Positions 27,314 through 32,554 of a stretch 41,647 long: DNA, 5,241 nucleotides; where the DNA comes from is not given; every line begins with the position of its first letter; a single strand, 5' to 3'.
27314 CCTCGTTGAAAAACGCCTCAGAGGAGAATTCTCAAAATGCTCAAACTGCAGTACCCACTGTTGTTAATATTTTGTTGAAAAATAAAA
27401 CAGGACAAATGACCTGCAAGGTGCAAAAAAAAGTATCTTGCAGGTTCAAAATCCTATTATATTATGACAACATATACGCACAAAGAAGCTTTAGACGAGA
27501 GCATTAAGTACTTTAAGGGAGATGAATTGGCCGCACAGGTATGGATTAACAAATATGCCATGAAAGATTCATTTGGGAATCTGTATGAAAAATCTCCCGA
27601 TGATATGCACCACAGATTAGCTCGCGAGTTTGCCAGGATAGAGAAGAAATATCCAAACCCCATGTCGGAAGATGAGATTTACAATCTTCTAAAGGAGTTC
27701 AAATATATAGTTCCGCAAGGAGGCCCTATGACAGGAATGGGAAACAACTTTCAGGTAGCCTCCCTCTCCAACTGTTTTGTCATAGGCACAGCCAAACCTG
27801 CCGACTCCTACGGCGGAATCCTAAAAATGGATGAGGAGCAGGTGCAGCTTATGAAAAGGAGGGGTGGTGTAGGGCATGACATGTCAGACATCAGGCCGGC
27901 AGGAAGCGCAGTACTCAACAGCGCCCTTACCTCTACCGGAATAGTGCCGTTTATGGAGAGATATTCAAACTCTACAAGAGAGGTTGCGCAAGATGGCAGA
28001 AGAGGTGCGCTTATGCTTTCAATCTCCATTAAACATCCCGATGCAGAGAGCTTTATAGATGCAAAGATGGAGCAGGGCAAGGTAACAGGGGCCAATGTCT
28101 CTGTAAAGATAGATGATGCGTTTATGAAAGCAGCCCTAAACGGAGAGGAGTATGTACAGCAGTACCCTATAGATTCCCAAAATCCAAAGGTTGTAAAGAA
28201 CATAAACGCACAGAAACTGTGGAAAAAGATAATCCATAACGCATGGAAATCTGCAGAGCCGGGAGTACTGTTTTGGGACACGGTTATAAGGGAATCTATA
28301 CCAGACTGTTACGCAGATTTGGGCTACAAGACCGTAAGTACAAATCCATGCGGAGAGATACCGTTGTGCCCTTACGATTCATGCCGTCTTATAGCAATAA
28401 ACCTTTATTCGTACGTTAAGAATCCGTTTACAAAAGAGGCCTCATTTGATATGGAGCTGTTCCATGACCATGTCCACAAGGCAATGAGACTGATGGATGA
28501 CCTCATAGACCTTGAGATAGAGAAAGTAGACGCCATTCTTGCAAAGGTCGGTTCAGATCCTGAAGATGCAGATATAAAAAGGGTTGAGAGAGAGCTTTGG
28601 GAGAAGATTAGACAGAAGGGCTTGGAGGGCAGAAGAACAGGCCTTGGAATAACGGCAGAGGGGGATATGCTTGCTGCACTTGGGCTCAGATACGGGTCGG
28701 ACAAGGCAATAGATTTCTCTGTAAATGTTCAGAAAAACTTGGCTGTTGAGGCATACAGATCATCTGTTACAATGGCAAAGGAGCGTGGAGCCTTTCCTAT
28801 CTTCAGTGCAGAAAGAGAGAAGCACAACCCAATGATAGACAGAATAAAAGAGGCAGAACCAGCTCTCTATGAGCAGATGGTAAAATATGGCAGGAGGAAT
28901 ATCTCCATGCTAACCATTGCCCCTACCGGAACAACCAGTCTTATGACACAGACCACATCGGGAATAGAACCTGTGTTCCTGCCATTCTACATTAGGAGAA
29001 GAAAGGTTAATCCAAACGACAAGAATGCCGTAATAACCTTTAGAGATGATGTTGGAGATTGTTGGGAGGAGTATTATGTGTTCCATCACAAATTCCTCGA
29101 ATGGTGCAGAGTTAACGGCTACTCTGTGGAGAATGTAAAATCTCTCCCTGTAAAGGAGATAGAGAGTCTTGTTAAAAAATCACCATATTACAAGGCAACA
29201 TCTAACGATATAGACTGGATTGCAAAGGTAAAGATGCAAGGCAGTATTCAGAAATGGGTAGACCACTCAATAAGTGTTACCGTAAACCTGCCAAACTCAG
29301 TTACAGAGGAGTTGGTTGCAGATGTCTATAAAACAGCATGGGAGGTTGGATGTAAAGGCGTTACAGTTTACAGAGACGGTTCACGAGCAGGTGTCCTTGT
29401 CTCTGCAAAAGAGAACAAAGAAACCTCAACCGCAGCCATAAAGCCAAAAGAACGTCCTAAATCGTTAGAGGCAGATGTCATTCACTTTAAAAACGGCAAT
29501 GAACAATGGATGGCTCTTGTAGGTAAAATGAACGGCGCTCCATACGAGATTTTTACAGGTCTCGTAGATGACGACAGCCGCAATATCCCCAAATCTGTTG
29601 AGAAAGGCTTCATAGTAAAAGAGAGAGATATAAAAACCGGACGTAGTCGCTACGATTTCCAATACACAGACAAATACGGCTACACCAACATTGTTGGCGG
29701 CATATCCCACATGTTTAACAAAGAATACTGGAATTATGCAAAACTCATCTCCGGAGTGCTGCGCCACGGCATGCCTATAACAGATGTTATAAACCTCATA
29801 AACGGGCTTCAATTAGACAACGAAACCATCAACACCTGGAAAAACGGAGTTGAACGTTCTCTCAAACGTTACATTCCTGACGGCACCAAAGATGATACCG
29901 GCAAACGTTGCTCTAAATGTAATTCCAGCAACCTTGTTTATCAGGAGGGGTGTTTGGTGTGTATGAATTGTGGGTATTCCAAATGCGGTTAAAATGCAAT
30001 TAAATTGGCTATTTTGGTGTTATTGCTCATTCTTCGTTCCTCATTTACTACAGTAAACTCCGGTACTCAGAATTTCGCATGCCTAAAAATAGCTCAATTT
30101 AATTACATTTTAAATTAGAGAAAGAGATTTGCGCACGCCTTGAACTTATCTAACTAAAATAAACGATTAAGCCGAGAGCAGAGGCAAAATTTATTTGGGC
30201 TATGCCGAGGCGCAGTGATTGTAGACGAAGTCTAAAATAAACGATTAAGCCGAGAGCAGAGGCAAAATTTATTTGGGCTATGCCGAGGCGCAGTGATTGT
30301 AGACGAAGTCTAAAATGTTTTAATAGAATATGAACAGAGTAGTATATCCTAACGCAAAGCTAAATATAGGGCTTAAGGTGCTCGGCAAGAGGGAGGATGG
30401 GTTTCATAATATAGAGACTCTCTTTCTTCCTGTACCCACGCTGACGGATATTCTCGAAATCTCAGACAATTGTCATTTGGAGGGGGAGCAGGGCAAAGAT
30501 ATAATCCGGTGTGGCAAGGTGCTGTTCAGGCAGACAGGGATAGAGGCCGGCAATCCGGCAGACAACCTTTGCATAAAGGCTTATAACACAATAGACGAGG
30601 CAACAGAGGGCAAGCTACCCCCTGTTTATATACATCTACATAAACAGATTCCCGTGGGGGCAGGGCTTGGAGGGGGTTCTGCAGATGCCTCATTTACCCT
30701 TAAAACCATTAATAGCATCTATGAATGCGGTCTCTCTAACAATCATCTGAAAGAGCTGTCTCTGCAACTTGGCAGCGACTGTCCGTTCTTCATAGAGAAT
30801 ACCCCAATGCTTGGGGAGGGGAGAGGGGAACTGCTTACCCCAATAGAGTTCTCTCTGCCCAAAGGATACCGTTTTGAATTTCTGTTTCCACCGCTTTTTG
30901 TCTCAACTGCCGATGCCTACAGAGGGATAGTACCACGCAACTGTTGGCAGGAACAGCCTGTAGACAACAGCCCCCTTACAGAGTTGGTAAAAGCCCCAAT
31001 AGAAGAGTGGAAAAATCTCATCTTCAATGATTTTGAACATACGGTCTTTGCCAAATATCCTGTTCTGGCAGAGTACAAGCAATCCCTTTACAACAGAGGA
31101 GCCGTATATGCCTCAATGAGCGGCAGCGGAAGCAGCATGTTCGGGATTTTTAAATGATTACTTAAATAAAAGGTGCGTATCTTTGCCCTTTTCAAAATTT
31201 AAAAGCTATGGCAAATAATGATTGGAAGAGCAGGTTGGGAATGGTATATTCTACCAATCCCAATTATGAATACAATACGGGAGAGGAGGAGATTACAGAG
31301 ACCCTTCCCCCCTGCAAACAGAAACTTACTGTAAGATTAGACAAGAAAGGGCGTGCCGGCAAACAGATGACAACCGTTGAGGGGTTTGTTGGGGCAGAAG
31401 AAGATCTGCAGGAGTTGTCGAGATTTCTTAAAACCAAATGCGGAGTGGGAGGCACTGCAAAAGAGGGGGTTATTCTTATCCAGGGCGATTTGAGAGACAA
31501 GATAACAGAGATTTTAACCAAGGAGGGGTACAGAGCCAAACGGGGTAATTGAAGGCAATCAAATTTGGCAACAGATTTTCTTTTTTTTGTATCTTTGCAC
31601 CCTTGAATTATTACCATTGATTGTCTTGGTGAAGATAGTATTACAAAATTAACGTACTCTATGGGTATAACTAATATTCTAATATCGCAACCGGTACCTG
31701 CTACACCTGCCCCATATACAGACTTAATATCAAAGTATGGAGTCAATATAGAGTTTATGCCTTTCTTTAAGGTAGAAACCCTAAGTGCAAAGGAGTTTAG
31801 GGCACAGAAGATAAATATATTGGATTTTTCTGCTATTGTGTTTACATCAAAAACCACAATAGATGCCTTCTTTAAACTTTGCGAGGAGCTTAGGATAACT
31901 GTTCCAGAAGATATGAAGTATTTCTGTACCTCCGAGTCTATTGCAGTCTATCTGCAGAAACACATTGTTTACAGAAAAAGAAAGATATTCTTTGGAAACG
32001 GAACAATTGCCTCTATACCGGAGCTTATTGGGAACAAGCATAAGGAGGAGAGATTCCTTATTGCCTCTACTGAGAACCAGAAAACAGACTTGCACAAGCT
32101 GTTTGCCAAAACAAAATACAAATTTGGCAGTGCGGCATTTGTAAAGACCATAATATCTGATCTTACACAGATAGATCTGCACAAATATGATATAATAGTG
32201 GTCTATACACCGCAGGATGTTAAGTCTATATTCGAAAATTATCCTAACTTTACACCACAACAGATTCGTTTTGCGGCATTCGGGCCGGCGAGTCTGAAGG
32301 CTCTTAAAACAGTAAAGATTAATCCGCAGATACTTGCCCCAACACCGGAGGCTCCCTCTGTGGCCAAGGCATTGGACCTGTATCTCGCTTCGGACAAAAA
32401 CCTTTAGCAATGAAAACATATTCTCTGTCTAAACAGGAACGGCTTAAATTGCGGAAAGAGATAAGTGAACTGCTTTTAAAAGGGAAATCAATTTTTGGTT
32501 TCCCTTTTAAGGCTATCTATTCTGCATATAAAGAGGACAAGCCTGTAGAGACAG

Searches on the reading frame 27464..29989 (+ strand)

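Call 43: search_protein_families(library=pfam, proteins=[window:27464-29989:+], max_evalue=0.00001)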
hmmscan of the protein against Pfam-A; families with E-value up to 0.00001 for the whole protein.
window:27464-29989:+ (842 aa): 2 families
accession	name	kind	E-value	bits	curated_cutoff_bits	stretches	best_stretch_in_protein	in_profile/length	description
PF02867.20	Ribonuc_red_lgC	-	2.9e-92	310.4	23.9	1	102-636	1-523/523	Ribonucleotide reductase, barrel domain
PF00317.26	Ribonuc_red_lgN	-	2e-08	34.6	28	1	20-84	4-65/77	Ribonucleotide reductase, all-alpha domain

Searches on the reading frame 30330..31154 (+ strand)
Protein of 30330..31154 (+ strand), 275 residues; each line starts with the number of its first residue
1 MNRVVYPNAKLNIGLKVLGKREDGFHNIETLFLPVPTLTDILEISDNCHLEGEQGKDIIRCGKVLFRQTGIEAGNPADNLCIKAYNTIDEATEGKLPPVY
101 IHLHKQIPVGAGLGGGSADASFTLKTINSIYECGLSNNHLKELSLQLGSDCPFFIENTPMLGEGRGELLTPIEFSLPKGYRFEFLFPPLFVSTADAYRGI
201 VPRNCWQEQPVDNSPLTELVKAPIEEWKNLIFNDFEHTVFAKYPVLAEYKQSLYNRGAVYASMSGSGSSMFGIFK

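Call 43: search_protein_families(library=pfam, proteins=[window:30330-31154:+], max_evalue=0.00001)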
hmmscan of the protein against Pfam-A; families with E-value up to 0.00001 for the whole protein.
window:30330-31154:+ (275 aa): 2 families
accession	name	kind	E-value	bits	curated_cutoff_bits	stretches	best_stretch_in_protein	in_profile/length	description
PF00288.32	GHMP_kinases_N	-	5.2e-13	49.4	22.3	1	79-154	1-83/87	GHMP kinases N terminal domain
PF08544.19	GHMP_kinases_C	-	1.6e-07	32.1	21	1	222-275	8-67/85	GHMP kinases C terminal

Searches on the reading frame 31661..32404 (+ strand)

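Call 43: search_protein_families(library=pfam, proteins=[window:31661-32404:+], max_evalue=0.00001)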
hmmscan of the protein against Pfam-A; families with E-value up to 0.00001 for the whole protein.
window:31661-32404:+ (248 aa): 1 family
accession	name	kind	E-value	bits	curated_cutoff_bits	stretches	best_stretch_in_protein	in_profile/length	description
PF02602.20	HEM4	-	6.2e-20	71.8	27.5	1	19-233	3-228/231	Uroporphyrinogen-III synthase HemD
